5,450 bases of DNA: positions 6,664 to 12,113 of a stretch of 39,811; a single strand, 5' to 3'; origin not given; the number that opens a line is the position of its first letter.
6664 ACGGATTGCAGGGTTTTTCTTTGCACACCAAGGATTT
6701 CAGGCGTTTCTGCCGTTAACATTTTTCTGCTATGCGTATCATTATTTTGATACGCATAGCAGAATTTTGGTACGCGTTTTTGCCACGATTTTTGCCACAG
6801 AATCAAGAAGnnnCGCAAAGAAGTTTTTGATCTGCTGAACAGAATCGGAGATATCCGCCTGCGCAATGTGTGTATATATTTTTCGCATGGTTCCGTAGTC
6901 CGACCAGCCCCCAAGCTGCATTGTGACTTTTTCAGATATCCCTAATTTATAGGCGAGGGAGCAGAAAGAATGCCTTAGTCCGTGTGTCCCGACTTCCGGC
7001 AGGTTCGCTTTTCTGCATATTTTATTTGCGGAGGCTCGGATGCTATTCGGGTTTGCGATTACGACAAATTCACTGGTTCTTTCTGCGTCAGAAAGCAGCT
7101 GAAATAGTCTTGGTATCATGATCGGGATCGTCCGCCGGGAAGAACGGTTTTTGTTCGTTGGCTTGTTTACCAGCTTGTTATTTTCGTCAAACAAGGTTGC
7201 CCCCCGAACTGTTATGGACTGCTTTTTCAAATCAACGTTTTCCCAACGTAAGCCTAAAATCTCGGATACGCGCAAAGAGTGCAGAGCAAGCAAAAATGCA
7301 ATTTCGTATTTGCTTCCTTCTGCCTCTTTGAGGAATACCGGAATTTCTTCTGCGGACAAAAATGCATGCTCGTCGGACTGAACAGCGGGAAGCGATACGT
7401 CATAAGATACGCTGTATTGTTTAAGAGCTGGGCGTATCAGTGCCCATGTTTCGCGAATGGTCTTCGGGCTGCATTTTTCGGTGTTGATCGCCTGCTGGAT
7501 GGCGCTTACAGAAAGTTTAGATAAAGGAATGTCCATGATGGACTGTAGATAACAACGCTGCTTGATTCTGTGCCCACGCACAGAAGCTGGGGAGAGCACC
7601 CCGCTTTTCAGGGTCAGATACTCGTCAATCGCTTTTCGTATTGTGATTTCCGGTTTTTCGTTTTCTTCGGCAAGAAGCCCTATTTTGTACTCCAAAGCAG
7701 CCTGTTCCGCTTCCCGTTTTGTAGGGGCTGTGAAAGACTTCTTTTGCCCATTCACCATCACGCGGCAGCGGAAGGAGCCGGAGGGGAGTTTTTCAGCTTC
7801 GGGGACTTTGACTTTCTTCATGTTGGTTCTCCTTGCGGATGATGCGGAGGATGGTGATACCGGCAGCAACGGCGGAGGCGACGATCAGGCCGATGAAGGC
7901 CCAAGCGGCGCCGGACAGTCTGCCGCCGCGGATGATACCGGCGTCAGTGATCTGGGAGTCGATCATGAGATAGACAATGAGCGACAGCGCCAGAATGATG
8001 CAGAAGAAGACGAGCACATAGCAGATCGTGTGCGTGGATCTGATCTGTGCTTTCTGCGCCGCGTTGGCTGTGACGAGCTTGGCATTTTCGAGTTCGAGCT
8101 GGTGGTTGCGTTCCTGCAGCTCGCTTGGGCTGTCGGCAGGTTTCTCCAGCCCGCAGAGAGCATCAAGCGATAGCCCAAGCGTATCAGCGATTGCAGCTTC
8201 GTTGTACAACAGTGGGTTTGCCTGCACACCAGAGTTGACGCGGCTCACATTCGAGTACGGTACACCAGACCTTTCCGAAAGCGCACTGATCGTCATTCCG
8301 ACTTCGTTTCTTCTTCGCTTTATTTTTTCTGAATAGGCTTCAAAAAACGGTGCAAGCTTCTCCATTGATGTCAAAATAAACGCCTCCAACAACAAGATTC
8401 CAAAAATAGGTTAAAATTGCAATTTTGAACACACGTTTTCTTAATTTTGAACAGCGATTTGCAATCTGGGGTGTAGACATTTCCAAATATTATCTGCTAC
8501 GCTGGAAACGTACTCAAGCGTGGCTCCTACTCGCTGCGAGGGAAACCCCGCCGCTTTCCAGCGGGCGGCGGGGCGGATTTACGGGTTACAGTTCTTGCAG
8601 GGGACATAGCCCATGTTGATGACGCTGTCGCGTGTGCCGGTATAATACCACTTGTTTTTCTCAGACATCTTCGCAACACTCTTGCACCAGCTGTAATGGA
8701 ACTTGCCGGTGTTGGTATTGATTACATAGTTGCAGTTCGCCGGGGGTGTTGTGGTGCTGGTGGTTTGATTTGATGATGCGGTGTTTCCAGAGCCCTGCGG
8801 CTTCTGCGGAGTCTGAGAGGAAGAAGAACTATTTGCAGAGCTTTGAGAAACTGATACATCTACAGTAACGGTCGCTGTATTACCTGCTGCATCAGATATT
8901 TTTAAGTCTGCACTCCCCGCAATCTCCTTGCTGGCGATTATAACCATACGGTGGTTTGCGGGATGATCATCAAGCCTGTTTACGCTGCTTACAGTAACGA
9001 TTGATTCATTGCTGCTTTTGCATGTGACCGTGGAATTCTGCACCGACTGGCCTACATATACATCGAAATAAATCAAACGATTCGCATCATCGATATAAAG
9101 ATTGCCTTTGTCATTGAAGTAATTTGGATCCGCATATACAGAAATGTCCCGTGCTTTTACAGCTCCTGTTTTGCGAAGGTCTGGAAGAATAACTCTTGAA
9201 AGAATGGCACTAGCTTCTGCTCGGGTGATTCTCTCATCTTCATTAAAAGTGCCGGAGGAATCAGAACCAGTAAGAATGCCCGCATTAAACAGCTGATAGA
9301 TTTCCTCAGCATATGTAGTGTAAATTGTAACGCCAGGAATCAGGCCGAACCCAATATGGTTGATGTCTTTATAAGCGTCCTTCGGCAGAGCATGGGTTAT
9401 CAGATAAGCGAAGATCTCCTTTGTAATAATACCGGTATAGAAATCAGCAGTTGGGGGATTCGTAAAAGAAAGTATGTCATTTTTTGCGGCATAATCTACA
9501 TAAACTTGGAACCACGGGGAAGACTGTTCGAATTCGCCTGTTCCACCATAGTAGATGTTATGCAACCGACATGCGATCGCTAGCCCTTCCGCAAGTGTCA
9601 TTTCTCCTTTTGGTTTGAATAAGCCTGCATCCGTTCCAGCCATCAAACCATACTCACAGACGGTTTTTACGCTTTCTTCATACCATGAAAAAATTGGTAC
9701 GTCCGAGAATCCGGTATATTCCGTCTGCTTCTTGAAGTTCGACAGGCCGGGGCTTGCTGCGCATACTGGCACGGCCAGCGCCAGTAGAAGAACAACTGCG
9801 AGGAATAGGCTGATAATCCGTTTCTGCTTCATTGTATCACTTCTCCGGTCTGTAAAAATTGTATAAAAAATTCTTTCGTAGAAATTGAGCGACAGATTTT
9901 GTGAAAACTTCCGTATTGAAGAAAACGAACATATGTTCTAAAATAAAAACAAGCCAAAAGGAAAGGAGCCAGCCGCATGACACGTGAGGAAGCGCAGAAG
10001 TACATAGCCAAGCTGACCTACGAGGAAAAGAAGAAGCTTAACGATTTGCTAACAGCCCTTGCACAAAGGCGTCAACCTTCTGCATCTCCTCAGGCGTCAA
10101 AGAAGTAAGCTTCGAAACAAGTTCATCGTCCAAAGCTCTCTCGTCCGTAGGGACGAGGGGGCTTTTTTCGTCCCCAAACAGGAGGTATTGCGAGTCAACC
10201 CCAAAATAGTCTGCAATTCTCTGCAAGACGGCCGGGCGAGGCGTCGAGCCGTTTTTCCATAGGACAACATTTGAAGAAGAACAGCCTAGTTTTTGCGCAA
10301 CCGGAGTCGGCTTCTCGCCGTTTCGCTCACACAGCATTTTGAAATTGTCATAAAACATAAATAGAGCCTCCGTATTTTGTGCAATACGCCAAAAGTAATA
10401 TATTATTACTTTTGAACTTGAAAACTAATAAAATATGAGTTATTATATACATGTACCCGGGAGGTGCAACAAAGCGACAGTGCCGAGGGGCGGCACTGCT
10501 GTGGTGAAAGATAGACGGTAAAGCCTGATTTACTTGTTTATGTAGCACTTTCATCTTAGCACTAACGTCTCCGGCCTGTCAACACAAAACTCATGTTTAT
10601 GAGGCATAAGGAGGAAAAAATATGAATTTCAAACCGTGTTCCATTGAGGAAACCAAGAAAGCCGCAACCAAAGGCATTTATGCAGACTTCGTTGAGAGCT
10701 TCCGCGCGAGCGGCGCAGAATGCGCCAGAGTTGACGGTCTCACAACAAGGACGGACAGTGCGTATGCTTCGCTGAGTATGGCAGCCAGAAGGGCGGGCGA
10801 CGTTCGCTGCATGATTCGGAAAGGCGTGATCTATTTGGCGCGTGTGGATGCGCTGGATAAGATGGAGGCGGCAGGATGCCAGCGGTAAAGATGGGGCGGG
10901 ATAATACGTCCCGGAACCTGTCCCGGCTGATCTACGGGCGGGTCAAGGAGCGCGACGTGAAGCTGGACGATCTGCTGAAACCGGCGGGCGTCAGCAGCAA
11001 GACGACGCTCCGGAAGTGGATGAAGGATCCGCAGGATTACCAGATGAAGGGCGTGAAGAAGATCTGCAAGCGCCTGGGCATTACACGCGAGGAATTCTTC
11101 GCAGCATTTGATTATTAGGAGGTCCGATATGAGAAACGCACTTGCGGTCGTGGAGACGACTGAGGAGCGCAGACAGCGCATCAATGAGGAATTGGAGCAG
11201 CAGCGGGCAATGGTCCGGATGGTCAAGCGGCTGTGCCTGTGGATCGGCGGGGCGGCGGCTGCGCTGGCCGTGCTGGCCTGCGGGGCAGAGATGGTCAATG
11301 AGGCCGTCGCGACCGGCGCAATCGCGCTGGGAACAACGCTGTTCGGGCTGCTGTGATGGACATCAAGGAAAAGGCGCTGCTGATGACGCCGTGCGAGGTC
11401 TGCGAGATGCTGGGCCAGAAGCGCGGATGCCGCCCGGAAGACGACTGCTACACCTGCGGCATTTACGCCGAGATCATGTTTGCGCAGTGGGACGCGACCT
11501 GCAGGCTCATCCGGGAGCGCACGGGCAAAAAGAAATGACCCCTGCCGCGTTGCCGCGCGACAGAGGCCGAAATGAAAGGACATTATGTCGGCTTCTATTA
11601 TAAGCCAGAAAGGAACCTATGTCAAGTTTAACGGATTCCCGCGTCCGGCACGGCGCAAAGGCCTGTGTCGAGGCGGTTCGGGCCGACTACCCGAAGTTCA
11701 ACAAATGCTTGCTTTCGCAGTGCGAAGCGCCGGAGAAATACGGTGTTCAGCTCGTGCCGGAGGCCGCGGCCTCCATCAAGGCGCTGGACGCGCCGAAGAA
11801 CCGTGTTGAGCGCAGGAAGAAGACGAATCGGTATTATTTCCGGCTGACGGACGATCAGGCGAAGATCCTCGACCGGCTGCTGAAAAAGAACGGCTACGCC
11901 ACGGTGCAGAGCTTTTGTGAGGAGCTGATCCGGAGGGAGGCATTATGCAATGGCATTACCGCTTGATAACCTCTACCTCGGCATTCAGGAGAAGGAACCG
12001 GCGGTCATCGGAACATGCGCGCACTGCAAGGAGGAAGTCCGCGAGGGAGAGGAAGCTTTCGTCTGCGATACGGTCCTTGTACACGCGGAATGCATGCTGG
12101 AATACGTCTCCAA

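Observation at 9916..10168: Near-perfect LexA box inside a sigma-A promoter fires a short transcript with a 43-aa ORF head-on into the S24-less repressor gene, a candidate SOS micro-antirepressor/antisense switch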

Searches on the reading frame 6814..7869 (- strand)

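Call 7: search_protein_families(library=pfam, proteins=[window:6814-7869:-], max_evalue=0.1)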
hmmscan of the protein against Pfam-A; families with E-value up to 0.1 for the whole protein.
window:6814-7869:- (352 aa): 1 family
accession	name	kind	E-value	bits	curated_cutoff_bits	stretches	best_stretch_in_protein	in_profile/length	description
PF00589.27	Phage_integrase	-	1.6e-16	61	27.1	1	171-337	3-170/172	Phage integrase family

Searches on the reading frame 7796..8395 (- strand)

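Call 7: search_protein_families(library=pfam, proteins=[window:7796-8395:-], max_evalue=0.1)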
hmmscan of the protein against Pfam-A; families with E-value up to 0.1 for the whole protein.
window:7796-8395:- (200 aa): 6 families
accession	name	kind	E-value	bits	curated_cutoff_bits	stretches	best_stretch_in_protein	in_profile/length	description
PF01381.28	HTH_3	-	4.1e-06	27.2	23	1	25-80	1-55/55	Helix-turn-helix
PF06024.17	Orf78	-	0.0023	18.6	29.4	1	71-146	25-87/101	Orf78 (ac78)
PF13443.12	HTH_26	-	0.021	15.5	22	1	24-82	1-59/63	Cro/C1-type HTH DNA-binding domain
PF13693.12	HTH_35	-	0.024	15.1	25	1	31-77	13-55/75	Winged helix-turn-helix DNA-binding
PF19865.4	DUF6338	-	0.031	14.3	26.5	1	125-194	53-115/205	Family of unknown function (DUF6338)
PF13560.12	HTH_31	-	0.055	14.2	27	0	24-61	5-42/64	Helix-turn-helix domain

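Call 8: search_protein_families(library=phrogs, proteins=[window:7796-8395:-], max_evalue=0.1)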
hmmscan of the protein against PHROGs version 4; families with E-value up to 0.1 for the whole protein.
window:7796-8395:- (200 aa): 17 families
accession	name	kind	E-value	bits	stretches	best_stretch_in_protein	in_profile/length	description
phrog_8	-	transcription regulation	6.4e-08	33.4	1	22-99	78-150/346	transcriptional regulator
phrog_32768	-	unknown function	1.2e-06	28.5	1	18-79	7-68/446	-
phrog_5823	-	transcription regulation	3.3e-05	24.2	1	22-98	8-83/404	transcriptional regulator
phrog_3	-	transcription regulation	0.00016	22.6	1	22-105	90-172/430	transcriptional repressor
phrog_9425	-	transcription regulation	0.00017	22.3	1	24-76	11-63/72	transcriptional repressor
phrog_1544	-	unknown function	0.0022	18.7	1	92-176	89-168/200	-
phrog_769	-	transcription regulation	0.0034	18.3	1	23-80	14-67/89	transcriptional repressor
phrog_6223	-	transcription regulation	0.0039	18.2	1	30-61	14-45/73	transcriptional repressor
phrog_7241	-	transcription regulation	0.006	17.6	1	24-80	65-120/122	transcriptional regulator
phrog_2439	-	transcription regulation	0.0062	16.5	1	21-99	8-84/367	transcriptional regulator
phrog_1373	-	transcription regulation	0.0099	16.9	1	21-97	64-139/166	transcriptional regulator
phrog_4779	-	transcription regulation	0.023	16.2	1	22-60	4-42/98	transcriptional regulator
phrog_18104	-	transcription regulation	0.044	14.7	0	24-56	6-36/57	transcriptional regulator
phrog_147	-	transcription regulation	0.053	14.9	1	20-61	4-45/100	transcriptional regulator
phrog_4583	-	transcription regulation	0.058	14.4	0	22-80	12-69/81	transcriptional repressor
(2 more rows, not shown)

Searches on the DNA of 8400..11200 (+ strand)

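Call 9: search_dna_similar(query=window:8400-11200:+, collection=phages, mode=distant, max_rows=20)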
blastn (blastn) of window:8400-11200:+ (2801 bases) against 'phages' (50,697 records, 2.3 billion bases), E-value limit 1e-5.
No match.

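Call 80: search_rna_families(source=window, start=9700, end=10700, threshold=evalue, max_evalue=1)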
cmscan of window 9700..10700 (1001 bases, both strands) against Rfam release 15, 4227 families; matches with E-value up to 1: 0.
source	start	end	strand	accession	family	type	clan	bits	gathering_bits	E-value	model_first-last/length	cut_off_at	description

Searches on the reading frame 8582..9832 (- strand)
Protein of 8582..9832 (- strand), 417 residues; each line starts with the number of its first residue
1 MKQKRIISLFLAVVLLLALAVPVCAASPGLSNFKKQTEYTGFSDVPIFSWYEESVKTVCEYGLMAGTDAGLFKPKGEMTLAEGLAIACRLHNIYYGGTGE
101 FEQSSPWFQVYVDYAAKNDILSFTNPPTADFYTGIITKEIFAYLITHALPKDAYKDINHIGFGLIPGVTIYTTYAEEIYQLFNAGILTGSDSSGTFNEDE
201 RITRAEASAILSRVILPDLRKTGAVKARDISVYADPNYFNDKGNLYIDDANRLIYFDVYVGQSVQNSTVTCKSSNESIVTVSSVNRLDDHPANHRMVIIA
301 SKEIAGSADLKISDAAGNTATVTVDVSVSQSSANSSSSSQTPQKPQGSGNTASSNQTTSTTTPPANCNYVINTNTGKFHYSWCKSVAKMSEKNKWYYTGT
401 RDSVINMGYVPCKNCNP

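Call 7: search_protein_families(library=pfam, proteins=[window:8582-9832:-], max_evalue=0.1)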
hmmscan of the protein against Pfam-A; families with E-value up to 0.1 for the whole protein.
window:8582-9832:- (417 aa): 2 families
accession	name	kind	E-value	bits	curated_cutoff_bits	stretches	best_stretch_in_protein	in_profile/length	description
PF00395.25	SLH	-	3.4e-12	46.6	20.8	1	42-82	2-42/44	S-layer homology domain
PF02805.21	Ada_Zn_binding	-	0.061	13.8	23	0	372-417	21-64/65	Metal binding domain of Ada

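Call 8: search_protein_families(library=phrogs, proteins=[window:8582-9832:-], max_evalue=0.1)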
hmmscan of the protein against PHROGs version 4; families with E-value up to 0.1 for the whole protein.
window:8582-9832:- (417 aa): 1 family
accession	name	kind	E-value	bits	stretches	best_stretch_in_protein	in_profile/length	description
phrog_20208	-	unknown function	3.2e-06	26.7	1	40-81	570-611/697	-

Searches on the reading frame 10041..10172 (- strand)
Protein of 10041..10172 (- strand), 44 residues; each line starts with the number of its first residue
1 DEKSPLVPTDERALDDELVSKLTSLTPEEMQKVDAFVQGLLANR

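Call 93: search_dna_similar(query=window:10041-10172:-, collection=phages, mode=protein, max_evalue=1, max_rows=15)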
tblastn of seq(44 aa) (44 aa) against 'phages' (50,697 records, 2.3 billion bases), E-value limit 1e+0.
No match.

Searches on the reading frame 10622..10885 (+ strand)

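Call 7: search_protein_families(library=pfam, proteins=[window:10622-10885:+], max_evalue=0.1)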
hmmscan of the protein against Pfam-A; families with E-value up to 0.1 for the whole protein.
window:10622-10885:+ (88 aa): 1 family
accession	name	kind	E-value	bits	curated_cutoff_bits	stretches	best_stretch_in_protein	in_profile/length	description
PF10772.14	Phage_HP1_Orf24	-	0.058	13.9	25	1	10-87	24-95/134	Bacteriophage HP1, Orf24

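Call 8: search_protein_families(library=phrogs, proteins=[window:10622-10885:+], max_evalue=0.1)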
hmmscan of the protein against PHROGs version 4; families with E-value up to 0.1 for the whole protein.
window:10622-10885:+ (88 aa): 0 families

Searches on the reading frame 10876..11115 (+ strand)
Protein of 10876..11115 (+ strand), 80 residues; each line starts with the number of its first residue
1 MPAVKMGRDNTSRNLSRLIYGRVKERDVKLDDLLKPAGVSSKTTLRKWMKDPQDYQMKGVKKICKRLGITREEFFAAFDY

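Call 7: search_protein_families(library=pfam, proteins=[window:10876-11115:+], max_evalue=0.1)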
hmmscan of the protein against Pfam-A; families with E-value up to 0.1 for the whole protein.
window:10876-11115:+ (80 aa): 1 family
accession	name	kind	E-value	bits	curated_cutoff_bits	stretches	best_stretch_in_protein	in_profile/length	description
PF13443.12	HTH_26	-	0.00062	20.4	22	1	24-75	7-58/63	Cro/C1-type HTH DNA-binding domain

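Call 8: search_protein_families(library=phrogs, proteins=[window:10876-11115:+], max_evalue=0.1)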
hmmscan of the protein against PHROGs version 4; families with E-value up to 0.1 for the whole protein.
window:10876-11115:+ (80 aa): 5 families
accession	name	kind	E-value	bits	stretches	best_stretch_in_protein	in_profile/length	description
phrog_2967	-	transcription regulation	1.5e-06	28.9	1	12-76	8-71/225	transcriptional regulator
phrog_3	-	transcription regulation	0.0055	17.5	1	14-77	88-148/430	transcriptional repressor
phrog_4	-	transcription regulation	0.032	14.2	1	16-75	139-192/400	transcriptional repressor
phrog_8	-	transcription regulation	0.053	14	1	7-75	137-216/346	transcriptional regulator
phrog_20603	-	unknown function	0.092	13.9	0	35-64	19-48/59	-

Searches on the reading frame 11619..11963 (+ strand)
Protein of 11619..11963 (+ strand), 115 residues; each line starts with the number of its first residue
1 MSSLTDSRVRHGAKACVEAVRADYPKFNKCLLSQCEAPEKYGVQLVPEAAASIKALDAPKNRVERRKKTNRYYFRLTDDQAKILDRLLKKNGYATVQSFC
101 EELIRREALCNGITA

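Call 7: search_protein_families(library=pfam, proteins=[window:11619-11963:+], max_evalue=0.1)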
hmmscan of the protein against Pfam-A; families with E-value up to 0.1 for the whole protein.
window:11619-11963:+ (115 aa): 0 families

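Call 8: search_protein_families(library=phrogs, proteins=[window:11619-11963:+], max_evalue=0.1)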
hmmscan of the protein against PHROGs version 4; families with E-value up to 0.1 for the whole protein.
window:11619-11963:+ (115 aa): 1 family
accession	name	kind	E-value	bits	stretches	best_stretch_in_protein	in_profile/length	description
phrog_3616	-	unknown function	0.04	14.7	1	48-105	84-136/222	-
